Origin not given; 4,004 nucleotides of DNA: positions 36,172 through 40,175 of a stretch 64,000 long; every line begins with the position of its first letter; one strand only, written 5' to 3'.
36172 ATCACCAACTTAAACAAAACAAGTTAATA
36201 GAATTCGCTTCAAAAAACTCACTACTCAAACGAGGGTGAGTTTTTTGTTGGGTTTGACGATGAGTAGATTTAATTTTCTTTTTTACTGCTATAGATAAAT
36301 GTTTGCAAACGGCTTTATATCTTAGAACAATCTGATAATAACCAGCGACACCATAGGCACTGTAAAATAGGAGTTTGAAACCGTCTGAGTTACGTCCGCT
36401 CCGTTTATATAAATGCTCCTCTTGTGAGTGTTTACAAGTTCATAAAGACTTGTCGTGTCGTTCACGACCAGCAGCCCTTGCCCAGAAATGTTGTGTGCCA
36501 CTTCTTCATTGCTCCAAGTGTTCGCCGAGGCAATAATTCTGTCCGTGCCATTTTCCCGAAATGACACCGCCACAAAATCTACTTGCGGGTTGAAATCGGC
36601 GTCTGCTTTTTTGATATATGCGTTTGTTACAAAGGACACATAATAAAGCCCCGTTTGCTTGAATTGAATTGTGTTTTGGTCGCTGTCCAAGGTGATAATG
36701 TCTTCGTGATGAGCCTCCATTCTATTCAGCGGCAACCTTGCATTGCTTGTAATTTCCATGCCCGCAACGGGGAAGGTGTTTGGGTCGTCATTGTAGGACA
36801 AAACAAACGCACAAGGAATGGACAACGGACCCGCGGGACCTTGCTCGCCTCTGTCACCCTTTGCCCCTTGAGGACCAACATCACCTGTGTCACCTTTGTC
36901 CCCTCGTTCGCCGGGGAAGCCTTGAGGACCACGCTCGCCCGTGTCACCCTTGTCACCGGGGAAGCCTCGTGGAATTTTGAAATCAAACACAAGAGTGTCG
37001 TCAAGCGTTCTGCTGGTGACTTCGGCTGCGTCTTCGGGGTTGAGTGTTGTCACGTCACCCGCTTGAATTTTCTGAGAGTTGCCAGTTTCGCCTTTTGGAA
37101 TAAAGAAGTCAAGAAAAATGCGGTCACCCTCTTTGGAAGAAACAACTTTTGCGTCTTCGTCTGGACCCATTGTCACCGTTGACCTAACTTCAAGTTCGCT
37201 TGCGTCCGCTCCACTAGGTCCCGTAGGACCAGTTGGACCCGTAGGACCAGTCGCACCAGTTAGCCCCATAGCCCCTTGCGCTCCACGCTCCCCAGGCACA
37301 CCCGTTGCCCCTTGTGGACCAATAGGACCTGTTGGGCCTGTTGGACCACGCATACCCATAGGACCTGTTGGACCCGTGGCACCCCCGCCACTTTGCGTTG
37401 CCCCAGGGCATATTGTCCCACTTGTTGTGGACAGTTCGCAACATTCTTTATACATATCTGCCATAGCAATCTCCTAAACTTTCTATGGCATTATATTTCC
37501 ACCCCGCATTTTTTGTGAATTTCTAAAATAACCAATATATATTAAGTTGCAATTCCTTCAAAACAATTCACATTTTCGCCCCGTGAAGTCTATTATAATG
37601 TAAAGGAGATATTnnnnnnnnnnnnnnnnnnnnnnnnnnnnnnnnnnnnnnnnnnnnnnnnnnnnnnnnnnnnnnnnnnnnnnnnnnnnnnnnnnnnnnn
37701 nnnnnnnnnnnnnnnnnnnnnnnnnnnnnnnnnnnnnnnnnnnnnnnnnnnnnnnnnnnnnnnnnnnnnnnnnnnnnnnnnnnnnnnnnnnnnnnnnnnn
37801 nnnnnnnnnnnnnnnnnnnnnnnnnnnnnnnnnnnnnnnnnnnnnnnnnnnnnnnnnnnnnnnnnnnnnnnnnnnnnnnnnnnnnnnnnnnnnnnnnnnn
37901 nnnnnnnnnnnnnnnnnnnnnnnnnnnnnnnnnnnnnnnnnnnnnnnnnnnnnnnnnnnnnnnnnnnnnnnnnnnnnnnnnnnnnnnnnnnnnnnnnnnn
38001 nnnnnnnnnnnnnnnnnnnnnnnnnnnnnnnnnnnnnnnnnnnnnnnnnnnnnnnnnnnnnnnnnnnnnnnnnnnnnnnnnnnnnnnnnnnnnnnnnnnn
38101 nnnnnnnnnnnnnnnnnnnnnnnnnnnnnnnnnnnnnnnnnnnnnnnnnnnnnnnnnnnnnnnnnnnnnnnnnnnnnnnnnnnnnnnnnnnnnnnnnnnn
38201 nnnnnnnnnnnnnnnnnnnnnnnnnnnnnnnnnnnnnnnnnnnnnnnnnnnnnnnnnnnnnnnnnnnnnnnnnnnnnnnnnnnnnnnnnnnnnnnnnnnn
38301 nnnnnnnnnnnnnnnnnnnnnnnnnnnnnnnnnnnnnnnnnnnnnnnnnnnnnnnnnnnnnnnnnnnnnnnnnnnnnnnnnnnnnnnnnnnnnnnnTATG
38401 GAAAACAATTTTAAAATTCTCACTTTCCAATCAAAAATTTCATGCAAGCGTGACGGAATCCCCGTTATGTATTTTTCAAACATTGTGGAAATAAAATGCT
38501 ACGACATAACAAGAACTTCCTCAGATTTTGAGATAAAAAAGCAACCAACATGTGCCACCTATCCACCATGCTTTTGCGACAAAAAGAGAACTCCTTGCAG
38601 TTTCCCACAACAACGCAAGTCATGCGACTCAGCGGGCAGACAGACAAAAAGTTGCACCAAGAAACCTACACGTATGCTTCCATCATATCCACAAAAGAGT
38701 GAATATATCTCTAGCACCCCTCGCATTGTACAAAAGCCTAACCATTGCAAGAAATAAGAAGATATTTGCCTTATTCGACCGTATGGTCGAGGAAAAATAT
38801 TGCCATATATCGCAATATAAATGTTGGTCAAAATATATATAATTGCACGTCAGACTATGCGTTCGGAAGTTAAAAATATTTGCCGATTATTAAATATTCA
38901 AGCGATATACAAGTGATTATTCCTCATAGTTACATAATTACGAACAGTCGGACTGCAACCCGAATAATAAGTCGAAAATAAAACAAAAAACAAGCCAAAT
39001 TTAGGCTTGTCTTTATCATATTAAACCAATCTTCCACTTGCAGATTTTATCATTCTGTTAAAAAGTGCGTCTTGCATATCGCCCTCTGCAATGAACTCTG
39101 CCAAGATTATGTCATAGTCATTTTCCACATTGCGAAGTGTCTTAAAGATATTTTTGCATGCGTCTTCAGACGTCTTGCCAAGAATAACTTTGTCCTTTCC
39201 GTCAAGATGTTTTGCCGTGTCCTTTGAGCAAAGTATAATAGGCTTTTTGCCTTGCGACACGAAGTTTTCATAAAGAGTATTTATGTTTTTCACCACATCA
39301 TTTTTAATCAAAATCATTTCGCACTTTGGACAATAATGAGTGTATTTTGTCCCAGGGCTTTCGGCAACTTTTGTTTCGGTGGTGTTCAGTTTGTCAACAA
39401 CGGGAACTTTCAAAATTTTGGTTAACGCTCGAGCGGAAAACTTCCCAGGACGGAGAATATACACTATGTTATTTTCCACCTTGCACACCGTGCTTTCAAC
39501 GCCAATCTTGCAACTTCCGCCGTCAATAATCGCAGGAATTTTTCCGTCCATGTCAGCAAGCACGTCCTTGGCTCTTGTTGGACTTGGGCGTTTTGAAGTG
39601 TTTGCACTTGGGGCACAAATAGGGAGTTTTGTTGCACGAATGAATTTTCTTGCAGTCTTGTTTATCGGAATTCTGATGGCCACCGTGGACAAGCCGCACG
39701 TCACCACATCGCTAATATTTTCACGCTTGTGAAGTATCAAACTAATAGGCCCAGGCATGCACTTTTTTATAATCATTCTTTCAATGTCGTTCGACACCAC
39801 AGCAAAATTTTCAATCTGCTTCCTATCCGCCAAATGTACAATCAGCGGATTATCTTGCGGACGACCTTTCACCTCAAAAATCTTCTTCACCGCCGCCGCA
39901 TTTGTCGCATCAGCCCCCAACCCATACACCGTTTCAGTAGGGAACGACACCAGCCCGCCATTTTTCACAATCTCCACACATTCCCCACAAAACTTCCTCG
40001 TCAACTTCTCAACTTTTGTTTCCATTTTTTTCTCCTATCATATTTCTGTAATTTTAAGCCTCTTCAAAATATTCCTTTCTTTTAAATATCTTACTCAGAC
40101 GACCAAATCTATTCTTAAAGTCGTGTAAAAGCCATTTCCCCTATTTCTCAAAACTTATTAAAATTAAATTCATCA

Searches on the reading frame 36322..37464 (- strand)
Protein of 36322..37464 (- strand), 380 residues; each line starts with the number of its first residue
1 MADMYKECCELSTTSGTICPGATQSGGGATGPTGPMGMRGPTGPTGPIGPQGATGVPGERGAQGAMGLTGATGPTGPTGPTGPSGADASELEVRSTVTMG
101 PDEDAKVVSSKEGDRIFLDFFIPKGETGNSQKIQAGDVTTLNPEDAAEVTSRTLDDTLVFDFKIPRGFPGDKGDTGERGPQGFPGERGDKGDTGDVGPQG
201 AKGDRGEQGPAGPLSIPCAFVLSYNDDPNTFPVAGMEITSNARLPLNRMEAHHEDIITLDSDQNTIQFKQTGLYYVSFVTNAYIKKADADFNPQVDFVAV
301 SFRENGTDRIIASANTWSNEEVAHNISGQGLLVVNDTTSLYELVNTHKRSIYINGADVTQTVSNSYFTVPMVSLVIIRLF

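Call 54: search_protein_families(library=pfam, proteins=[window:36322-37464:-], max_evalue=0.001)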
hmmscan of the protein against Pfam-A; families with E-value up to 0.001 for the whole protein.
window:36322-37464:- (380 aa): 1 family
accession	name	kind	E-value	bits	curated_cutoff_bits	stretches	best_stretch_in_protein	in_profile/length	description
PF01391.23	Collagen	-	1.4e-15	57.2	27.2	2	166-212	3-49/60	Collagen triple helix repeat (20 copies)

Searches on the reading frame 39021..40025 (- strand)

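Call 54: search_protein_families(library=pfam, proteins=[window:39021-40025:-], max_evalue=0.001)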
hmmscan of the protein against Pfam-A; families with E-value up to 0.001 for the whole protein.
window:39021-40025:- (334 aa): 2 families
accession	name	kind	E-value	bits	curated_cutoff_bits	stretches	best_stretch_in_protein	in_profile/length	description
PF01300.24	Sua5_yciO_yrdC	-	3.8e-52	176.8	25.1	1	19-194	2-178/178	Telomere recombination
PF03481.19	Sua5_C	-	9.7e-21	75.2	22.9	1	200-330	5-136/136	Threonylcarbamoyl-AMP synthase, C-terminal domain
